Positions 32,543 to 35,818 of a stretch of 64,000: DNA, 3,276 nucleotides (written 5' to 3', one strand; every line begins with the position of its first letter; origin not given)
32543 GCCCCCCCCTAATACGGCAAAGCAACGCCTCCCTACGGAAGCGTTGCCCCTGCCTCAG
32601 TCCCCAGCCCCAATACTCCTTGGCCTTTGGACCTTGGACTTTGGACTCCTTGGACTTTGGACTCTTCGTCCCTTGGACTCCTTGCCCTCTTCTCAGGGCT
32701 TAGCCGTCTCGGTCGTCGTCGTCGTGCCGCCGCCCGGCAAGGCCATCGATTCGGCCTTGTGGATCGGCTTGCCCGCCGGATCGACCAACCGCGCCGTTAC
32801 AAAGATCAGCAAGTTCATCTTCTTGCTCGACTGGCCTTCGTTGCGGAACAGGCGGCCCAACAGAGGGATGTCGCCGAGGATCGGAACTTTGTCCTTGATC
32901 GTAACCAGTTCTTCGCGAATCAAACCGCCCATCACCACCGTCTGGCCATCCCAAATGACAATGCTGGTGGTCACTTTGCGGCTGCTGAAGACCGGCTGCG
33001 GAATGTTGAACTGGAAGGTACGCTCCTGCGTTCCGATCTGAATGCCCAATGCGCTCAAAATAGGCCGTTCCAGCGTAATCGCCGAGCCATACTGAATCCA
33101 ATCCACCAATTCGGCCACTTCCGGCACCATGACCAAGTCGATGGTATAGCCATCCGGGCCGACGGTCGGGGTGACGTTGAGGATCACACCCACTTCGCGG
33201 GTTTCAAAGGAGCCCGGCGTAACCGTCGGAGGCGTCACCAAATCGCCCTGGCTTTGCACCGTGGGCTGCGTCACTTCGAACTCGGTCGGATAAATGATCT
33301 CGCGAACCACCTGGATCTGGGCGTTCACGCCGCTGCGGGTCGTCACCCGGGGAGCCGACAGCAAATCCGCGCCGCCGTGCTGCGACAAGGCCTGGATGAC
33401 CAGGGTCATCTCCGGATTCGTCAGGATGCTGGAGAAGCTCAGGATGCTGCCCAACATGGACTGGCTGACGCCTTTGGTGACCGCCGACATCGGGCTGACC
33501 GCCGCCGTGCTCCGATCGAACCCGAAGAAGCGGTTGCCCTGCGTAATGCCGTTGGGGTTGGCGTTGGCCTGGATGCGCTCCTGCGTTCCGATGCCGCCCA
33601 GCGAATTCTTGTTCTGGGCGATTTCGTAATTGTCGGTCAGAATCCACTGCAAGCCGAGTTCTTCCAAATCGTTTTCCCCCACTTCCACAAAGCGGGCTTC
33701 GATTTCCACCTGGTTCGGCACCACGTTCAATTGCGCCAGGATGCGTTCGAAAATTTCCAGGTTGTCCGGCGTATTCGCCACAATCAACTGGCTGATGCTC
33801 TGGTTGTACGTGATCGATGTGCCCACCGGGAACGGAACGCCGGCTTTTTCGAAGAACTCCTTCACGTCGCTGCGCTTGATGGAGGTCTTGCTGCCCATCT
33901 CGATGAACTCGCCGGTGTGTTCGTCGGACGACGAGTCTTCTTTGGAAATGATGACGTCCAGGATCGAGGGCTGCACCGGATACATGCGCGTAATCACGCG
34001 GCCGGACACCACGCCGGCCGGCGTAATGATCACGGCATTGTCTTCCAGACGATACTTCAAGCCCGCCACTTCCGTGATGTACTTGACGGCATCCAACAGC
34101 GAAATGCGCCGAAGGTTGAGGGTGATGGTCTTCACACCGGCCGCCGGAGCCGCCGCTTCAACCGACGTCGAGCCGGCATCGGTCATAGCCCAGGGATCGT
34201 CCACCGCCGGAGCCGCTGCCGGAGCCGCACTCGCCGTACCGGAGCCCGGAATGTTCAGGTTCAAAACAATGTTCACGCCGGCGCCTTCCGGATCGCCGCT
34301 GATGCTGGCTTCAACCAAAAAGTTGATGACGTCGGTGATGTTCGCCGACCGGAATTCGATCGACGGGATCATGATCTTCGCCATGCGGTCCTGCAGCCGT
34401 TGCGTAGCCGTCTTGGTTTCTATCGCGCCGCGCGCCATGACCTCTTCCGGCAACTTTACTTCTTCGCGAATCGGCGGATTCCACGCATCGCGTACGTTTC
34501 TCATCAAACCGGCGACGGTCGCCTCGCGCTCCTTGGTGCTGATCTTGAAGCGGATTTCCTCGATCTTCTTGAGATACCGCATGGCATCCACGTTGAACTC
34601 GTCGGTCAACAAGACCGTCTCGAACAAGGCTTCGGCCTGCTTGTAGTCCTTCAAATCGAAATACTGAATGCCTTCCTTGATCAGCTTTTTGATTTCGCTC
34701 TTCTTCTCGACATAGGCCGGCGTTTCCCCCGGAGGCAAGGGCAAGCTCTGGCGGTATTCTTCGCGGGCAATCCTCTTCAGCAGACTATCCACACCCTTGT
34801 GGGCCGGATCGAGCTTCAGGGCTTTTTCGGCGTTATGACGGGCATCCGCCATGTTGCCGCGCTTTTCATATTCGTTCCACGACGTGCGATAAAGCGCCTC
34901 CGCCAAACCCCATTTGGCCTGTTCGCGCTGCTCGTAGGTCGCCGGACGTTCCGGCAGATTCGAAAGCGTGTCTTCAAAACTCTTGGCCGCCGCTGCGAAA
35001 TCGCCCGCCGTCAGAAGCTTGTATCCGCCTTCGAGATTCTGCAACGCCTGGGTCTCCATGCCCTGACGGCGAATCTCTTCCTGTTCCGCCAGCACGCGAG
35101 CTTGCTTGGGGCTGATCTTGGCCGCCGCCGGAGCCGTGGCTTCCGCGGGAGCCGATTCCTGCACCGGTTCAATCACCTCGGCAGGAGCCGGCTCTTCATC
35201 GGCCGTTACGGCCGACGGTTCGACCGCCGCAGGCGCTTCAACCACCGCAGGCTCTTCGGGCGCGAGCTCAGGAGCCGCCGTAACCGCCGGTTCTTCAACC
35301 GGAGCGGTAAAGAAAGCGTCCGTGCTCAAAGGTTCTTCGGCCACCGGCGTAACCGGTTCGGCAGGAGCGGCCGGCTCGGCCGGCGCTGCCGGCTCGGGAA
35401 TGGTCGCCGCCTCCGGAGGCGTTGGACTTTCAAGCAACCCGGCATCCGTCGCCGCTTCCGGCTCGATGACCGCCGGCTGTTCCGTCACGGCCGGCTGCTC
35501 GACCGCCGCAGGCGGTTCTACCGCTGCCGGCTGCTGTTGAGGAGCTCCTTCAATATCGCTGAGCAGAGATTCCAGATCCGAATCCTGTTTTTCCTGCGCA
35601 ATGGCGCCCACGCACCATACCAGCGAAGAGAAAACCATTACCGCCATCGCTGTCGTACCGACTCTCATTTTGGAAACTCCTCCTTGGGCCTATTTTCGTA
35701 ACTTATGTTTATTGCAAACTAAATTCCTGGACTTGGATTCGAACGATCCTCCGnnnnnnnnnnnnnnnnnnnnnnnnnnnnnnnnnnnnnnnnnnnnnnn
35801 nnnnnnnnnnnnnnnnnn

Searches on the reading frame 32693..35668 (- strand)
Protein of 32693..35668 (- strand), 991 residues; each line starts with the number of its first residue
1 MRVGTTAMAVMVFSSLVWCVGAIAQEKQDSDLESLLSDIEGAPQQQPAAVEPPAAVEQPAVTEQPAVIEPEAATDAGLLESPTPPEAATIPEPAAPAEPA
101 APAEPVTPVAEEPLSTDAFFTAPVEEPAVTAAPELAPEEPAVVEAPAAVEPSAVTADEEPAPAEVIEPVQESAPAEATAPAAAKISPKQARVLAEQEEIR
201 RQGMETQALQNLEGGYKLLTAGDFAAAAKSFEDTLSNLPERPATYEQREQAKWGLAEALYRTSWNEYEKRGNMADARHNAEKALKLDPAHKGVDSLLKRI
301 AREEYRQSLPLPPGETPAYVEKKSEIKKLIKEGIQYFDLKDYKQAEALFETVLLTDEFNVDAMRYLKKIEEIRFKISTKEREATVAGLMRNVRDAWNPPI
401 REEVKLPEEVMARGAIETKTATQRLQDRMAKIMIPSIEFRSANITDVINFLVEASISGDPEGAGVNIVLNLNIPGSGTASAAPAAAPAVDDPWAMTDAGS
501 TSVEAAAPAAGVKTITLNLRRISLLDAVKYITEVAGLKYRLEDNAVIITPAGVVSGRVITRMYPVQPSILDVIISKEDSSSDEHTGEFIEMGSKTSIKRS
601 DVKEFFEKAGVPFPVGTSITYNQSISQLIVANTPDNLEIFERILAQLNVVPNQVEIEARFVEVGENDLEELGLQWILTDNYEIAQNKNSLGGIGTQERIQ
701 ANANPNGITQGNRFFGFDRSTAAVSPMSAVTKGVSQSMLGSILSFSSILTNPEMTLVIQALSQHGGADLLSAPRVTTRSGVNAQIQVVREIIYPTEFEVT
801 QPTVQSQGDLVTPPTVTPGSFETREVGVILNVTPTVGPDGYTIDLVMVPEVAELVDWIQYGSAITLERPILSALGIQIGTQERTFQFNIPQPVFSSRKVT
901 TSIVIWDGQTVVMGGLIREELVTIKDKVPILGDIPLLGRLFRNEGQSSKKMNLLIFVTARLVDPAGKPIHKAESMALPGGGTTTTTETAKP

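Call 5: search_protein_families(library=pfam, proteins=[window:32693-35668:-], max_evalue=0.1)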
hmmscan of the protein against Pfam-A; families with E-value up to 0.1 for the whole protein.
window:32693-35668:- (991 aa): 8 families
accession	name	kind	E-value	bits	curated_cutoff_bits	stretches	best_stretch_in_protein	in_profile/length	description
PF00263.26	Secretin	-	6.9e-37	127.1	27.5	1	760-963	1-169/169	Bacterial type II and III secretion system protein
PF07719.23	TPR_2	-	1.2e-06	28.6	27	1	266-290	10-34/34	Tetratricopeptide repeat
PF13432.12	TPR_16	-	1.2e-05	26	32.7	0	216-262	5-44/65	Tetratricopeptide repeat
PF00515.34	TPR_1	-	6.2e-05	23.1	27.8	0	265-288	9-32/34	Tetratricopeptide repeat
PF14559.12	TPR_19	-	0.00039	21.1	25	0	218-261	1-37/68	Tetratricopeptide repeat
PF07660.19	STN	-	0.0018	18.5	28.4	1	510-551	11-52/52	Secretin and TonB N terminus short domain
PF13428.12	TPR_14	-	0.007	17.4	23.5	0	266-291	10-35/44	Tetratricopeptide repeat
PF13181.12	TPR_8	-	0.011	16.3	25.7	0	266-290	10-34/34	Tetratricopeptide repeat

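Call 13: search_protein_families(library=ncbifam, proteins=[window:32693-35668:-], max_evalue=0.01)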
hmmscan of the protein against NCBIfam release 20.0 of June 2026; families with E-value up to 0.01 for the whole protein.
window:32693-35668:- (991 aa): 9 families
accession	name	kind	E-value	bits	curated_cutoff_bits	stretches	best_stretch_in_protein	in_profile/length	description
NF042912.1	Amuc_1098_fam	equivalog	1.2e-161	539.6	750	1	183-970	17-804/805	Amuc_1098 family type IV pilus outer membrane protein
TIGR02517.1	type_II_gspD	equivalog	4.9e-45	154.1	351.35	1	583-963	267-591/600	type II secretion system secretin GspD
TIGR02515.1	IV_pilus_PilQ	subfamily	5e-40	137.8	284.35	2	884-962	349-427/428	type IV pilus secretin PilQ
TIGR02519.1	pilus_MshL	equivalog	4.4e-36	124.4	250.2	1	622-961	4-289/290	pilus (MSHA type) biogenesis protein MshL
TIGR02516.1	type_III_yscC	equivalog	4.1e-24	85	238.45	2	890-963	389-462/463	type III secretion system outer membrane ring subunit SctC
NF010083.0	PRK13568.1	equivalog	4.2e-23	81.8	554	2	898-962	353-417/419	DNA uptake porin HofQ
NF007851.2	PRK10560.1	exception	7.1e-20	71.2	598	2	898-963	345-410/412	DNA uptake porin HofQ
NF011873.0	PRK15346.1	equivalog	2e-19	69.7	524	2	743-961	317-493/499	EscC/YscC/HrcC family type III secretion system outer membrane ring protein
TIGR02520.1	pilus_B_mal_scr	equivalog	0.0033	16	287.65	0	722-819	312-404/513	PilN family type IVB pilus formation outer membrane protein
